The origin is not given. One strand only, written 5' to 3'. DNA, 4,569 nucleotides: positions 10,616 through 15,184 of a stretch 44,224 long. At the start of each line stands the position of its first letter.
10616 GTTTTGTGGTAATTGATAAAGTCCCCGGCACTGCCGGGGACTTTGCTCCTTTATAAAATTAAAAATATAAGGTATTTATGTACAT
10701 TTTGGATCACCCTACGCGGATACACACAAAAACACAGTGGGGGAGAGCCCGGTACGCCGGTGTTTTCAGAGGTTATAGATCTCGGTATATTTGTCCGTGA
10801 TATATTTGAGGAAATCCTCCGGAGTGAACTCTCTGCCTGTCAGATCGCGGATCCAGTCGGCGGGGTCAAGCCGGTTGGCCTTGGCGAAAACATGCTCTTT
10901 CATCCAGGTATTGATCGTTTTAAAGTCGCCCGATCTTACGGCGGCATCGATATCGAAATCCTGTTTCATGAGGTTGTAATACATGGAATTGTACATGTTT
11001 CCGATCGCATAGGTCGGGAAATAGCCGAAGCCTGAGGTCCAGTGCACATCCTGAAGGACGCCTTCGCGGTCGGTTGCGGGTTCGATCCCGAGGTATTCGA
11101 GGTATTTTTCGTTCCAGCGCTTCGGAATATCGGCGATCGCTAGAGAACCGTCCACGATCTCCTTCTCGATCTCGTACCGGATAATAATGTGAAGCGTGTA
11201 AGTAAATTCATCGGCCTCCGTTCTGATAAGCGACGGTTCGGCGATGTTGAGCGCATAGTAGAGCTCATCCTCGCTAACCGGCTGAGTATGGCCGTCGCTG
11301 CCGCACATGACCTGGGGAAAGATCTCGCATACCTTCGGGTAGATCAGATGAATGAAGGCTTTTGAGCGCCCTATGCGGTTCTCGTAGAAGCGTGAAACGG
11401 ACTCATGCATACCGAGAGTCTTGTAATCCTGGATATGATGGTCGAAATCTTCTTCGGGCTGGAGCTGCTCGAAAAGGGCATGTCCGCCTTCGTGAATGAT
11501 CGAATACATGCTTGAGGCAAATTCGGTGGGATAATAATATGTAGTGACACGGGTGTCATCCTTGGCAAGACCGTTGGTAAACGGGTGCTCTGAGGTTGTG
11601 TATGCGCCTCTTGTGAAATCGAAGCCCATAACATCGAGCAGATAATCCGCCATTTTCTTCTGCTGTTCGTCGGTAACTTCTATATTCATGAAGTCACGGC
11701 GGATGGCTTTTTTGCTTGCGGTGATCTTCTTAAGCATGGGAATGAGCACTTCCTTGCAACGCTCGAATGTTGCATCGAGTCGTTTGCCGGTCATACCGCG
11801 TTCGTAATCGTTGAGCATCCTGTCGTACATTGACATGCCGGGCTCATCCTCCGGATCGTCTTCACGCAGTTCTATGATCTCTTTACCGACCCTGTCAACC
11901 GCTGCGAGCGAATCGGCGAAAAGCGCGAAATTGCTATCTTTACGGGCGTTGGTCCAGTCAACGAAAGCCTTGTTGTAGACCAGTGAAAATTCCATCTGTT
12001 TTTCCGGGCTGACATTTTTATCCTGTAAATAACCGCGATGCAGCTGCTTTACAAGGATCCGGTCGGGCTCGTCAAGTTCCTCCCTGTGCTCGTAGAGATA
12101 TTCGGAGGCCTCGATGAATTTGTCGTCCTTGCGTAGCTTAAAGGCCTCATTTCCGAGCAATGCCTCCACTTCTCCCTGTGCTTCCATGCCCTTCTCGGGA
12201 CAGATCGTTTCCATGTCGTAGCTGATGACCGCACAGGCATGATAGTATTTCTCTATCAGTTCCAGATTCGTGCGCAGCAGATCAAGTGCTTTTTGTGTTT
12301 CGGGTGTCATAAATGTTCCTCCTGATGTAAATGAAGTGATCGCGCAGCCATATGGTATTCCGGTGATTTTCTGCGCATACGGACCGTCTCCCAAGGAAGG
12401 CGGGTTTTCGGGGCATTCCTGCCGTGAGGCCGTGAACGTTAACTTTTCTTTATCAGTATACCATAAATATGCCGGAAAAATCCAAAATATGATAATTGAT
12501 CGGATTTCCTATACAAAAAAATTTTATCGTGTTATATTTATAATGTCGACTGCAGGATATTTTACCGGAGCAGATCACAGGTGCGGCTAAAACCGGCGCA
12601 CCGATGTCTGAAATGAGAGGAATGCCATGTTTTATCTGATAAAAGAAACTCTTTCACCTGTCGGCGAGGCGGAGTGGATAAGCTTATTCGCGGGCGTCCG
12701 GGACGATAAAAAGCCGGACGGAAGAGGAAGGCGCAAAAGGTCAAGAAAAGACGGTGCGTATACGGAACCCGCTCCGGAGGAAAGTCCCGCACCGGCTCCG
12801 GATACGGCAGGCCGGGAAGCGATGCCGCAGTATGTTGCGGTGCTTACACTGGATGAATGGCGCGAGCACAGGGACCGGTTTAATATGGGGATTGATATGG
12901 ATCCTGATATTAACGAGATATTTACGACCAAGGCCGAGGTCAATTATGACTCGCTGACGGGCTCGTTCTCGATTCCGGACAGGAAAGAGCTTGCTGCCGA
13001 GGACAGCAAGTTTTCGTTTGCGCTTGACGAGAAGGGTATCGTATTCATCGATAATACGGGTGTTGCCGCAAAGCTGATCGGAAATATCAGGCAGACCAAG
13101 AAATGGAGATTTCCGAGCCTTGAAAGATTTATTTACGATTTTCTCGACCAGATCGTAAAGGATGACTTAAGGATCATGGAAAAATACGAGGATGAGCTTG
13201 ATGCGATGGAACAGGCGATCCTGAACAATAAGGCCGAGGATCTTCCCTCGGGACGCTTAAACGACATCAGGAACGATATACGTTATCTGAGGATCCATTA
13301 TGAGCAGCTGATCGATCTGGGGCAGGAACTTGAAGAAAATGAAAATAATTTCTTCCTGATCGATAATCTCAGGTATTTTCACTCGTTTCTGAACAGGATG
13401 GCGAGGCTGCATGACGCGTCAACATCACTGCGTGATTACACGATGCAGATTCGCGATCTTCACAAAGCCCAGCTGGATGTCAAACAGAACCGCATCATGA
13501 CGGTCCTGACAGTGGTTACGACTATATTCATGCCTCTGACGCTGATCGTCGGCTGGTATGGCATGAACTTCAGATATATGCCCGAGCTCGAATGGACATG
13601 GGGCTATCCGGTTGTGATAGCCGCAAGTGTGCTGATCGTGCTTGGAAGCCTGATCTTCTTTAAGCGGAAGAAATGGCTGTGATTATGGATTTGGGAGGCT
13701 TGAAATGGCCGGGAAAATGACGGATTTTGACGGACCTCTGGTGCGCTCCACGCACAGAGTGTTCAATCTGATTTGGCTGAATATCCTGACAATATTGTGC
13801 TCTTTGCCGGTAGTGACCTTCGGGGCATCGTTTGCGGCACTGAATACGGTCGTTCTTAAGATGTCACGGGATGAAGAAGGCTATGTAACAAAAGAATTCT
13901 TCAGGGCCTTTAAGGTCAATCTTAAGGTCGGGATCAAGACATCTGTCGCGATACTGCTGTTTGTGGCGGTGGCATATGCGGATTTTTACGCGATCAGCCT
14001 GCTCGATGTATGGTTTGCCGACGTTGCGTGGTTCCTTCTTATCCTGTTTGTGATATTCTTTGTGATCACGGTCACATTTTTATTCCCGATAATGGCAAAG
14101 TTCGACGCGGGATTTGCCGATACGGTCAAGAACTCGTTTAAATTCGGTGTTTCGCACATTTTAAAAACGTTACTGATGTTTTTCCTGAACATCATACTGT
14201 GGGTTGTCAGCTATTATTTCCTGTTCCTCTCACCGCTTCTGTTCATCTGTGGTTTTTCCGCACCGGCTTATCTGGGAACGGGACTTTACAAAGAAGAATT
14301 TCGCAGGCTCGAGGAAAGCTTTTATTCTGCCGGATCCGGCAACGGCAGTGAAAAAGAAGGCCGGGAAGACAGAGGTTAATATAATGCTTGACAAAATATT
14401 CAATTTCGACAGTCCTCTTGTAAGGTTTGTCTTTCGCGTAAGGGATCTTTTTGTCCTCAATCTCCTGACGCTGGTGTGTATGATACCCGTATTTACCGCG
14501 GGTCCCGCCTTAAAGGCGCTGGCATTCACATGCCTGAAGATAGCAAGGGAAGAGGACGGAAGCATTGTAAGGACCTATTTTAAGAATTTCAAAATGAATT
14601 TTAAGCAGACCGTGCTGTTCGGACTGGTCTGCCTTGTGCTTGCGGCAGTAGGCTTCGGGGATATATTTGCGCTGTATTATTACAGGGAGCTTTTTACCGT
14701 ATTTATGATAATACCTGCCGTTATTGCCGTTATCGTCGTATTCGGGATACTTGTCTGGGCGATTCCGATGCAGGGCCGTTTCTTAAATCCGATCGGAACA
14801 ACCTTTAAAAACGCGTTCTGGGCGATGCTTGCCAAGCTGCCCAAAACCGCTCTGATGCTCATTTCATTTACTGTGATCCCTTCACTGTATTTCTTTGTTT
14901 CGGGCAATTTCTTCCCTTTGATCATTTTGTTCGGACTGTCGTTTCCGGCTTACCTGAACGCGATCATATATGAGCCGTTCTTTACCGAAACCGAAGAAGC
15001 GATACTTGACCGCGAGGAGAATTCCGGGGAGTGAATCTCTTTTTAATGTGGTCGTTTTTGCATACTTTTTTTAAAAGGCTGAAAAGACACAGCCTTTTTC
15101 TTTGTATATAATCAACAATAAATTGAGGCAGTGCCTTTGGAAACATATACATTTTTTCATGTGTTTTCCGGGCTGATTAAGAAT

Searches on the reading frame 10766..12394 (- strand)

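Call 7: search_protein_families(library=pfam, proteins=[window:10766-12394:-], max_evalue=0.001)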
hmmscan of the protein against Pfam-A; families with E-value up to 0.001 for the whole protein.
window:10766-12394:- (542 aa): 1 family
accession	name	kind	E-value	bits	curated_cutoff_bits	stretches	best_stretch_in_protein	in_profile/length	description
PF02074.21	Peptidase_M32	-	5.5e-151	504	25.1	1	42-536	4-489/489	Carboxypeptidase Taq (M32) metallopeptidase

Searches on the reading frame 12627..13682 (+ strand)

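Call 7: search_protein_families(library=pfam, proteins=[window:12627-13682:+], max_evalue=0.001)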
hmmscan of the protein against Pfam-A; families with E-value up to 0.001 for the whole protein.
window:12627-13682:+ (351 aa): 1 family
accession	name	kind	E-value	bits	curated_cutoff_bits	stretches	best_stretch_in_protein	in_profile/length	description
PF01544.23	CorA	-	2.9e-43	148.7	27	1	116-347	58-292/292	CorA-like Mg2+ transporter protein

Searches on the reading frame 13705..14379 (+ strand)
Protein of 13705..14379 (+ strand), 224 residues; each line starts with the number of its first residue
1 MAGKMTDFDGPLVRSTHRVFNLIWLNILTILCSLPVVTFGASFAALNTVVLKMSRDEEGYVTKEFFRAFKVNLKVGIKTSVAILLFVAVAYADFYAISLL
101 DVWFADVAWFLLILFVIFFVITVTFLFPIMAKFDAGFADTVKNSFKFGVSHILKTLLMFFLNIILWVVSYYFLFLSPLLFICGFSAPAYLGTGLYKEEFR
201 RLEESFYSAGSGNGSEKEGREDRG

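Call 7: search_protein_families(library=pfam, proteins=[window:13705-14379:+], max_evalue=0.001)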
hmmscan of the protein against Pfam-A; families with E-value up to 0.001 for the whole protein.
window:13705-14379:+ (224 aa): 1 family
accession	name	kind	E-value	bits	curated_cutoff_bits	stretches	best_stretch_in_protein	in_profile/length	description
PF04854.19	DUF624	-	3.7e-13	49.9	24.2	1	22-94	1-77/77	Protein of unknown function, DUF624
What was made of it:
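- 13705..14379 (+): DUF624/MusI-family membrane protein, first of a tandem pair (YesL/YesV-like accessory of sugar ABC importers). It sits upstream of the terminator and is associated with the cassette, not part of the core. Pfam DUF624 E 3.7e-13 (call 7).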

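Call 13: search_protein_families(library=ncbifam, proteins=[window:13705-14379:+], max_evalue=0.01)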
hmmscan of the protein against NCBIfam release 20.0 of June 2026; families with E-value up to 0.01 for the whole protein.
window:13705-14379:+ (224 aa): 1 family
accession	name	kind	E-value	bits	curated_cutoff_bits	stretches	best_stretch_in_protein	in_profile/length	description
NF052431.1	MusI_fam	subfamily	6.9e-27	94.6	160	1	9-190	4-191/194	MusI family membrane protein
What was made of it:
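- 13705..14379 (+): NCBIfam MusI_fam E 6.9e-27 (call 13).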

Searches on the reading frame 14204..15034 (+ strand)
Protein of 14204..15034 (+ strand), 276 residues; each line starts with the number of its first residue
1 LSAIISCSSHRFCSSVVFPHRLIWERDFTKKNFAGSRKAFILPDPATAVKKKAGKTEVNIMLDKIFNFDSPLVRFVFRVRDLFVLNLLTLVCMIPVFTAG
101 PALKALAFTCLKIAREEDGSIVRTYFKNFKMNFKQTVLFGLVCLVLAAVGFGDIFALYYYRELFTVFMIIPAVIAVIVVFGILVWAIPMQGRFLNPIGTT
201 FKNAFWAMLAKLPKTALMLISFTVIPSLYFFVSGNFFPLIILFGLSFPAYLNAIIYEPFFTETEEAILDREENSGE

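Call 7: search_protein_families(library=pfam, proteins=[window:14204-15034:+], max_evalue=0.001)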
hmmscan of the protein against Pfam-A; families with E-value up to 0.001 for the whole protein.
window:14204-15034:+ (276 aa): 1 family
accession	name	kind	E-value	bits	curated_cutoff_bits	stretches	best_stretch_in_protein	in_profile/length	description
PF04854.19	DUF624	-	5.3e-14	52.6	24.2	1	82-151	1-74/77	Protein of unknown function, DUF624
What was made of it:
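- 14384..15034 (+): Second DUF624/MusI-family membrane protein. The likely start is ATG 14384, not the TTG at 14204. Pfam DUF624 E 5.3e-14 (call 7).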

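Call 13: search_protein_families(library=ncbifam, proteins=[window:14204-15034:+], max_evalue=0.01)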
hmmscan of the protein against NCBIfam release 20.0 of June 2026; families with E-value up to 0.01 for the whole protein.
window:14204-15034:+ (276 aa): 2 families
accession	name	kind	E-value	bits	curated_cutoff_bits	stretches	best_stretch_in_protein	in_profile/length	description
NF052431.1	MusI_fam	subfamily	8.1e-32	110.6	160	1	66-252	1-192/194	MusI family membrane protein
NF004376.0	PRK05740.2-1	equivalog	0.0003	20.7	162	1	133-232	23-121/138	preprotein translocase subunit SecE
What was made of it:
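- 14384..15034 (+): MusI_fam E 8.1e-32 (call 13).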
